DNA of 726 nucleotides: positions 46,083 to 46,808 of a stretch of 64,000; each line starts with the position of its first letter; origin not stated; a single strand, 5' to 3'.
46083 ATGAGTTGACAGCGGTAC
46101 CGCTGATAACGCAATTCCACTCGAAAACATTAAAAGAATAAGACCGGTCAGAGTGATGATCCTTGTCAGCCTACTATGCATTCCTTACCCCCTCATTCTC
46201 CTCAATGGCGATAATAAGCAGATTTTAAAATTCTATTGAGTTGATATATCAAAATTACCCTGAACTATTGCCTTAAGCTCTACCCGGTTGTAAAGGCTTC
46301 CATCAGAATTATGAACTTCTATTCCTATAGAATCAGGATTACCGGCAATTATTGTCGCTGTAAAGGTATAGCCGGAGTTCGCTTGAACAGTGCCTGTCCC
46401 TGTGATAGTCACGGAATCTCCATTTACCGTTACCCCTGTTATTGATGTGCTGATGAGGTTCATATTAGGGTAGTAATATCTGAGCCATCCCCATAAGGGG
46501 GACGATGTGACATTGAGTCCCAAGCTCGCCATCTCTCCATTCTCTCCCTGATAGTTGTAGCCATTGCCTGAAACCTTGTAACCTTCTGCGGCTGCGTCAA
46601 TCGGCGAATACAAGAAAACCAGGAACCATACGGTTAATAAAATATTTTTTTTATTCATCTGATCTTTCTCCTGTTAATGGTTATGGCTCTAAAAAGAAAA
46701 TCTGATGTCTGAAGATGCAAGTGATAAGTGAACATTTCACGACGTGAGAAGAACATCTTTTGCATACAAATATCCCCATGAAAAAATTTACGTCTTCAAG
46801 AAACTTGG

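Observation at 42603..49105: Cell-surface gene cluster sharing two uncharacterised domain families, including a PEP-CTERM protein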

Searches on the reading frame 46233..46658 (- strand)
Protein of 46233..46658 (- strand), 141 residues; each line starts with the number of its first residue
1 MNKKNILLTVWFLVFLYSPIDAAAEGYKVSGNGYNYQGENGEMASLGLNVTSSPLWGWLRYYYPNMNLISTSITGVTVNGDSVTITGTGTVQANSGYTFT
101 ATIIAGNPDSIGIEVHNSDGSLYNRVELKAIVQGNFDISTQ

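Call 3: search_protein_families(library=pfam, proteins=[window:46233-46658:-], max_evalue=0.1)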
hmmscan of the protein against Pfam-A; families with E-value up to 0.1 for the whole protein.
window:46233-46658:- (141 aa): 1 family
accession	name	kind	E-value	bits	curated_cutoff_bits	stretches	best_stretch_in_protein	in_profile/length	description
PF02018.23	CBM_4_9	-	0.053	14.3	25.9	1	70-124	38-96/136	Carbohydrate binding domain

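Call 4: search_protein_families(library=ncbifam, proteins=[window:46233-46658:-], max_evalue=0.1)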
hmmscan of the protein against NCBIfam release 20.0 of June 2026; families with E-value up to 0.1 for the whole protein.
window:46233-46658:- (141 aa): 3 families
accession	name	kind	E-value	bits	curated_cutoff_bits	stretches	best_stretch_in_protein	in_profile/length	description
NF041895.1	choice_anch_V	domain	0.0032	17.5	42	1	82-124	40-82/150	choice-of-anchor V domain-containing protein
NF041523.1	post_COAP_1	domain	0.0045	17.4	40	1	29-117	2-98/115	post-COAP-1 domain-containing protein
NF005176.1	PRK06655.1-1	equivalog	0.05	13.5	230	1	80-139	68-127/197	flagellar hook assembly protein FlgD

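Call 16: find_homologous_proteins(query=window:46233-46658:-, max_evalue=0.001)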
Query window:46233-46658:- (141 aa): 3 proteins with E <= 0.001 among 33 candidates.
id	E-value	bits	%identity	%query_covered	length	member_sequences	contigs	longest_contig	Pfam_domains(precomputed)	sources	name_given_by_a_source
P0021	9.4e-87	306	100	100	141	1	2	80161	-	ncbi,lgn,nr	ncbi:MAG: hypothetical protein HY808_00640 [Nitrospirae bacterium]|nr:hypothetical protein [Nitrospi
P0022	3.6e-23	100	46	82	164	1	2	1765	-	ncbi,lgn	-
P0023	1.7e-17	82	37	97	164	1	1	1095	-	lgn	-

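Call 37: find_homologous_proteins(query=A2, max_evalue=0.001)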
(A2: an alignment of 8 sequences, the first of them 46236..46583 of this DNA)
Query A2 (8 sequences) (116 aa, profile of the alignment): 62 proteins with E <= 0.001 among 8000 candidates.
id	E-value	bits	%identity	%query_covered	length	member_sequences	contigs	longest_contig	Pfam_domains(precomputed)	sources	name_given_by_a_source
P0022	1.4e-45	172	46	99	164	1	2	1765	-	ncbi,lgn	-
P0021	4.0e-44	167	100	100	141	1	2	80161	-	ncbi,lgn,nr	ncbi:MAG: hypothetical protein HY808_00640 [Nitrospirae bacterium]|nr:hypothetical protein [Nitrospi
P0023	6.4e-42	160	48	66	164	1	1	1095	-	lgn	-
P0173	8.6e-42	160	44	97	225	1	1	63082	PF11617.14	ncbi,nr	ncbi:MAG: putative metal-binding motif-containing protein, partial [Nitrospirae bacterium]|nr:putati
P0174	1.5e-40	156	48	97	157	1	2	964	PF11617.14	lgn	-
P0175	7.3e-39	150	57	100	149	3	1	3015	-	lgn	-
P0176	6.8e-37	144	47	98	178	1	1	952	PF06739.18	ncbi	-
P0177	8.9e-36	140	47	82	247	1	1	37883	PF11617.14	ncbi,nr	ncbi:MAG: putative metal-binding motif-containing protein, partial [Nitrospirae bacterium]|nr:putati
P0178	1.3e-35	140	56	97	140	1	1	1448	-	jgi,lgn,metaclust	jgi:hypothetical protein|metaclust:\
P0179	1.2e-34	137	52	82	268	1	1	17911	PF11617.14,PF07603.18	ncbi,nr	ncbi:MAG: DUF1566 domain-containing protein [Nitrospirae bacterium]|nr:DUF1566 domain-containing pro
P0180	5.0e-33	131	52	75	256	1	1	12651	PF11617.14,PF01436.28,PF06739.18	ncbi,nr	ncbi:MAG: hypothetical protein HZA10_04635, partial [Nitrospirae bacterium]|nr:hypothetical protein 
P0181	8.6e-33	131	47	97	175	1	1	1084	PF02412.24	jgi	jgi:hypothetical protein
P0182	2.2e-32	129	48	84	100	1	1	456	-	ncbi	-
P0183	9.2e-29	118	45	96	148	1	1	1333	-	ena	-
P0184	2.3e-28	116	47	96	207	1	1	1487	-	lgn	-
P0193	9.0e-27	111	38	97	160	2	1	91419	-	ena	-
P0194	1.1e-26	111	41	96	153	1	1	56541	-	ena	-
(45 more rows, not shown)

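Call 38: find_encoding_contigs(protein=P0177, flank=6000, max_places=1)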
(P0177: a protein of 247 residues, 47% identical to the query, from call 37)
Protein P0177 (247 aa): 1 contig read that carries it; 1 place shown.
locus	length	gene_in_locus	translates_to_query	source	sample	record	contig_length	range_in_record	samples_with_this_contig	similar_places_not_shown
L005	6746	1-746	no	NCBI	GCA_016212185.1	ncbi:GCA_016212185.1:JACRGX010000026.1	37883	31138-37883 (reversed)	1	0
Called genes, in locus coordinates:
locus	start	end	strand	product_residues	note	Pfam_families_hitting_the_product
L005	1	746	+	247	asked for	PF11617:Cu-binding_MopE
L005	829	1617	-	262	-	PF11967:RecO_N, PF02565:RecO_C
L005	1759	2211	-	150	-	PF02577:BFN_dom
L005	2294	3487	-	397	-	PF00155:Aminotran_1_2, PF01041:DegT_DnrJ_EryC1 (weak)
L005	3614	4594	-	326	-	PF00294:PfkB, PF08543:Phos_pyr_kin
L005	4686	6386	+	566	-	-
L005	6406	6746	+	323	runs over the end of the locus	PF00288:GHMP_kinases_N, PF08544:GHMP_kinases_C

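Call 39: find_encoding_contigs(protein=P0179, flank=6000, max_places=1)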
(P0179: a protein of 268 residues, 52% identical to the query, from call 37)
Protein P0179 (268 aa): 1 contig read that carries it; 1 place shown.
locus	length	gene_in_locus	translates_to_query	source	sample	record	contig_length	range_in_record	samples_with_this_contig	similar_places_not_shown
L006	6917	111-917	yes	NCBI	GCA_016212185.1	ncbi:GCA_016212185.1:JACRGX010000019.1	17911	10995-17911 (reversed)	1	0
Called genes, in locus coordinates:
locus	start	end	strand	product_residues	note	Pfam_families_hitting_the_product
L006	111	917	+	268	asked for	PF07603:Lcl_C, PF11617:Cu-binding_MopE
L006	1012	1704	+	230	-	-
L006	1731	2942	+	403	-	-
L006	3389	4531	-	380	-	PF00091:Tubulin, PF12327:FtsZ_C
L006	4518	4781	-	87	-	-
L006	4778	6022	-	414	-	PF11104:PilM_2 (faint), PF14450:FtsA, PF02491:SHS2_FTSA, PF06723:MreB_Mbl, PF14450:FtsA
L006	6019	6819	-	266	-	PF08478:POTRA_1, PF03799:FtsQ_DivIB_C (weak)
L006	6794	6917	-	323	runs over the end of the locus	PF01820:Dala_Dala_lig_N, PF02655:ATP-grasp_3 (weak), PF14397:ATPgrasp_ST (faint), PF07478:Dala_Dala_lig_C, PF13535:ATP-grasp_4 (faint)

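Call 40: find_encoding_contigs(protein=P0193, flank=6000, max_places=1)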
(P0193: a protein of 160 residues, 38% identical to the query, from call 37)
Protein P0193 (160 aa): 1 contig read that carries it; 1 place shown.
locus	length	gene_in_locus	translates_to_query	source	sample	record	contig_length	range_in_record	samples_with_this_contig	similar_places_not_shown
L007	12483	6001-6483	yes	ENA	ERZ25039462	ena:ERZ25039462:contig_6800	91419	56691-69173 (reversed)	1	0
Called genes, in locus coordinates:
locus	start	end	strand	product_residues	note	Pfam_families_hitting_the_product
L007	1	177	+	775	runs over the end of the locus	-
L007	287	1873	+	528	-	-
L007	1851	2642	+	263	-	PF13540:RCC1_2, PF25390:WD40_RLD (weak), PF02494:HYR (weak)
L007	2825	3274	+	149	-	PF25390:WD40_RLD, PF00415:RCC1 (faint), PF13540:RCC1_2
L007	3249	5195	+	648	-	-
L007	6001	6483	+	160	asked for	-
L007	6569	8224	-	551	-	-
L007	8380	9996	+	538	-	PF01565:FAD_binding_4, PF02913:FAD-oxidase_C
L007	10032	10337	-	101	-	-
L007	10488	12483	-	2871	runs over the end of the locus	PF01436:NHL (weak), PF25021:TEN_NHL, PF25021:TEN_NHL, PF18887:MBG_3, PF18887:MBG_3, PF01436:NHL, PF25021:TEN_NHL, PF18887:MBG_3, +9 more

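Call 41: find_encoding_contigs(protein=P0194, flank=6000, max_places=1)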
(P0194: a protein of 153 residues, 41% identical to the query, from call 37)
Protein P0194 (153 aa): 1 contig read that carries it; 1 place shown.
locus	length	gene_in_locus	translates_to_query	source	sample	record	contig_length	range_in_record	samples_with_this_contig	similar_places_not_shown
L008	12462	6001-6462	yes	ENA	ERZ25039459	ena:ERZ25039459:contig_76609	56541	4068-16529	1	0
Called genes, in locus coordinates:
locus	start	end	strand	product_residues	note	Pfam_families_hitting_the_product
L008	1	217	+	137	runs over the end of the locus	-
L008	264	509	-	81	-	PF09360:zf-CDGSH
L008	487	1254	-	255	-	-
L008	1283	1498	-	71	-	-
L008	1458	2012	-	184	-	PF06165:GH94_b-supersand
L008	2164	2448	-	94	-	-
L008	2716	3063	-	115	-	-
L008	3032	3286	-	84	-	-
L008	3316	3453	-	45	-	-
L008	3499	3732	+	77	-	-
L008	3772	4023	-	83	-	PF21349:RUBY_RBDX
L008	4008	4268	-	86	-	PF02915:Rubrerythrin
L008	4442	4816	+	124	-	PF00005:ABC_tran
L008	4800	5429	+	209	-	PF00005:ABC_tran, PF13304:AAA_21, PF13732:DrrA1-3_C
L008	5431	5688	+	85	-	-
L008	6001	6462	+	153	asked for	-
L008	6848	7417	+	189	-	PF17963:Big_9 (faint), PF05345:He_PIG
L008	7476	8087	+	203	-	PF17803:Cadherin_4 (weak), PF17963:Big_9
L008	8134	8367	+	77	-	PF13620:CarboxypepD_reg, PF13715:CarbopepD_reg_2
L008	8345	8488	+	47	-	-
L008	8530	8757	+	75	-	-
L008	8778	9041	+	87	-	-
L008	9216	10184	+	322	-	-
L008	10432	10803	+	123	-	-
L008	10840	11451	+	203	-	-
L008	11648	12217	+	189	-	-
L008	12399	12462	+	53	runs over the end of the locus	-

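Call 43: search_protein_families(library=ncbifam, alignment_id=A2, max_evalue=1)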
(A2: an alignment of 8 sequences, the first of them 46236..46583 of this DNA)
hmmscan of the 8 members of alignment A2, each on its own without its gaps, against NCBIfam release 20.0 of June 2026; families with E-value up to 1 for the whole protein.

A. member 1, window:46236-46583:- (116 aa): 3 families
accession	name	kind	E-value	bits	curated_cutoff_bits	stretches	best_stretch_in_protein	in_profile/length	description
NF041895.1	choice_anch_V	domain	0.002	18.2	42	1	57-99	40-82/150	choice-of-anchor V domain-containing protein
NF041523.1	post_COAP_1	domain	0.0025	18.2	40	1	4-92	2-98/115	post-COAP-1 domain-containing protein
NF005176.1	PRK06655.1-1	equivalog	0.029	14.3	230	1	55-114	68-127/197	flagellar hook assembly protein FlgD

B. families by the number of members that match (of 8 scanned): 7 families
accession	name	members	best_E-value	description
NF041523.1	post_COAP_1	6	3e-06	post-COAP-1 domain-containing protein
NF041895.1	choice_anch_V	2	0.002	choice-of-anchor V domain-containing protein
NF041894.1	MXAN_6652_fam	2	0.012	MXAN_6652 family MXYO-CTERM-anchored protein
NF005176.1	PRK06655.1-1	1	0.029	flagellar hook assembly protein FlgD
NF040961.1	MamO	1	0.041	magnetosome protein MamO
TIGR03507.1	decahem_SO1788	1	0.13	OmcA/MtrC family decaheme c-type cytochrome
TIGR04411.1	T2SS_GspN_Lepto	1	0.14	type II secretion system protein GspN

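Call 44: search_protein_families(library=pfam, alignment_id=A2, max_evalue=1)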
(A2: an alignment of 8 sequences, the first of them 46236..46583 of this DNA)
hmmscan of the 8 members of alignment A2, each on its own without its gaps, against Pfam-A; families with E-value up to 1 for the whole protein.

A. member 1, window:46236-46583:- (116 aa): 3 families
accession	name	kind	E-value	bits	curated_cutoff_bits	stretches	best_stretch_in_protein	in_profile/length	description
PF02018.23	CBM_4_9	-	0.035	14.9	25.9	1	45-99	38-96/136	Carbohydrate binding domain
PF24381.1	DUF7537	-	0.048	13.6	31.7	1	46-103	71-125/258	Family of unknown function (DUF7537)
PF21602.3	GldM_3rd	-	0.072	13.8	25.2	1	38-95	14-69/82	GldM third domain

B. families by the number of members that match (of 8 scanned): 11 families
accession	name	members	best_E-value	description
PF05345.18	He_PIG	2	0.053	Putative Ig domain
PF13157.11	Enas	1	0.002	Endospore appendages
PF14699.12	hGDE_N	1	0.0056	N-terminal domain from the human glycogen debranching enzyme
PF25513.1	P2_C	1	0.0086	Viral coat protein P2 C-terminal domain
PF02018.23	CBM_4_9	1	0.035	Carbohydrate binding domain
PF17936.7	Big_6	1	0.039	Bacterial Ig domain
PF24381.1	DUF7537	1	0.048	Family of unknown function (DUF7537)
PF21602.3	GldM_3rd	1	0.072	GldM third domain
PF13332.12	Fil_haemagg_2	1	0.076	Hemagglutinin repeat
PF06289.16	FlbD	1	0.15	Flagellar and Swarming motility proteins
PF03895.21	YadA_anchor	1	0.87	YadA-like membrane anchor domain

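Call 68: predict_structure(alignment_id=A3)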
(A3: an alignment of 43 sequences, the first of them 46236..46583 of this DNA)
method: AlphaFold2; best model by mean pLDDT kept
length: 116 residues; sequences in the alignment: 43
mean_pLDDT: 95.5   pTM: 0.87
mean pLDDT of the five models: 95.5, 95.4, 95.3, 95.2, 93.6
residues with pLDDT >= 90: 107; 70-90: 9; 50-70: 0; < 50: 0
segments of 3 or more residues with pLDDT < 50: none
pLDDT, mean of each block of 10 residues (from residue 1): 96 86 97 95 97 97 97 98 96 97 96 93
secondary structure, 60 per line:
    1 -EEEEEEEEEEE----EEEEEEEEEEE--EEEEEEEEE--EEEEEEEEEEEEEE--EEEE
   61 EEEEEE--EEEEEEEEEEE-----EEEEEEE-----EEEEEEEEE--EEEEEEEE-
elements in order: E2-12 E17-27 E30-38 E41-54 E57-66 E69-79 E85-91 E97-105 E108-115

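Call 71: fold_search(model_id=the predicted structure, library=pdb)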
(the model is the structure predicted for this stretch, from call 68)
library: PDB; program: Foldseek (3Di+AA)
matches with E <= 10: 673; with E <= 0.001: 0
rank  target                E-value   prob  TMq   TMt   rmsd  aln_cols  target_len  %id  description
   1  1y0g_A                3.8e-02  0.51  0.30  0.24   9.6       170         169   15  CRYSTAL STRUCTURE OF THE ESCHERICHIA COLI YCEI PROTEIN, STRUCTURAL GENOMICS (released 2004-12-21)
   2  8ah9                  5.2e-02  0.89  0.40  0.41   7.5       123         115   12  De novo retro-aldolase RAbetaB-16.1 (released 2023-08-16)
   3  1u17_A                7.5e-02  0.33  0.31  0.23   8.8       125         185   18  1.7 A Crystal structure of H60C mutant of Nitrophorin I. Heme complexed with two molecules imidazole (released 2005-07-26)
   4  2ofr                  7.9e-02  0.77  0.42  0.31   6.5       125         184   16  1.00 A Crystal Structure Of V36A/D129A/L130A Mutant of Nitrophorin 4 From Rhodnius Prolixus Complexed With Nitric Oxide  (released 2008-01-08)
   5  9c4k_B                8.3e-02  0.20  0.23  0.04  18.7       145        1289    9  Yersinia entomophaga holotoxin complex in prepore conformation (released 2025-12-31)
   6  4hfs_A                9.7e-02  0.30  0.24  0.16  12.8       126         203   12  Crystal structure of an uncharacterized protein (yncM) from Bacillus subtilis subsp. subtilis str. 168 at 1.55 A resol (released 2012-12-05)
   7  1vkd_E                1.0e-01  0.18  0.20  0.10  13.3       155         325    8  Crystal structure of a predicted glycosidase (tm1225) from thermotoga maritima msb8 at 2.10 A resolution (released 2004-05-25)
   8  1u18_A                1.1e-01  0.72  0.42  0.30   6.8       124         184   17  1.96 A Crystal structure of H60C mutant of nitrophorin complexed with histamine (released 2005-07-26)
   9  1sxx                  1.2e-01  0.72  0.44  0.32   6.5       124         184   16  1.0 A Crystal Structure of D129A/L130A Mutant of Nitrophorin 4 Complexed with Nitric Oxide (released 2004-06-08)
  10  1np1_A                1.2e-01  0.66  0.41  0.30   7.0       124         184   18  CRYSTAL STRUCTURE OF THE COMPLEX OF NITROPHORIN 1 FROM RHODNIUS PROLIXUS WITH HISTAMINE (released 1998-05-27)
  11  3wje_A                1.4e-01  0.41  0.33  0.26  14.8       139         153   14  Crystal structure of mutant nitrobindin M75W/H76L/Q96C/M148L/H158L (NB6) from Arabidopsis thaliana (released 2014-04-02)
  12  1sy0                  1.5e-01  0.44  0.38  0.28   7.2       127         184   17  1.15 A Crystal Structure of T121V Mutant of Nitrophorin 4 from Rhodnius Prolixus (released 2004-06-08)
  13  1vkd_A                1.7e-01  0.14  0.21  0.11  13.9       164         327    8  Crystal structure of a predicted glycosidase (tm1225) from thermotoga maritima msb8 at 2.10 A resolution (released 2004-05-25)
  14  1np4                  1.8e-01  0.35  0.36  0.27   7.3       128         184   17  CRYSTAL STRUCTURE OF NITROPHORIN 4 FROM RHODNIUS PROLIXUS (released 1998-08-05)
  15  8up2_C                1.9e-01  0.87  0.45  0.27   5.7       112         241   12  Murine Fab JAR 4 bound to meningococcal Factor H binding protein (released 2024-10-16)
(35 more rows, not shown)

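Call 84: find_related_loci(query=A4, collection=metagenome_contigs, flank=6000)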
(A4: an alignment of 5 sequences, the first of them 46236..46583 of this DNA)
Query A4 (116 aa) in metagenome_contigs; peptide patterns used: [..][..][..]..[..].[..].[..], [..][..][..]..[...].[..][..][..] (x = any residue, [..] = any of these).
338 stretches matched a pattern; 11 encode a relative of the query (tblastn E <= 1e-3); 11 distinct loci.
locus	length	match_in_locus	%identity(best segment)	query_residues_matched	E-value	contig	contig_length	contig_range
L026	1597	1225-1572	48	2-111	2e-29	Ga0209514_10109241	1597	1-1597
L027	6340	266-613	48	2-111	1e-28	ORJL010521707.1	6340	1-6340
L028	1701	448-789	46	3-113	8e-27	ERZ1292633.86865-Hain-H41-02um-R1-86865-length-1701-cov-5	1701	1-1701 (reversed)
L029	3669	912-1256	48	4-116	5e-25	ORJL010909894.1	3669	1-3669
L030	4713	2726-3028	50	19-116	1e-23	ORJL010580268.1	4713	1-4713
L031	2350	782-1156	44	2-114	3e-23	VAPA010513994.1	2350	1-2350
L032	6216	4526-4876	44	3-116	1e-21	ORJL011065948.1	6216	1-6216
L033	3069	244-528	45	1-98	8e-20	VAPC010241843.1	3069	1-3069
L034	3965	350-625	47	1-90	3e-15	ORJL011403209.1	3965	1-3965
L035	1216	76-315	45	6-90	3e-8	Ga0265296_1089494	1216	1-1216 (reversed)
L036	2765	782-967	37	20-77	1e-5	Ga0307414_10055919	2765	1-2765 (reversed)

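Call 91: search_protein_families(library=pfam, proteins=[L027:101-1342:+], max_evalue=1)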
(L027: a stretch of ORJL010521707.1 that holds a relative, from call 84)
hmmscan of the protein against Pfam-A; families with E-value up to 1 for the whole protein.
L027:101-1342:+ (414 aa): 0 families
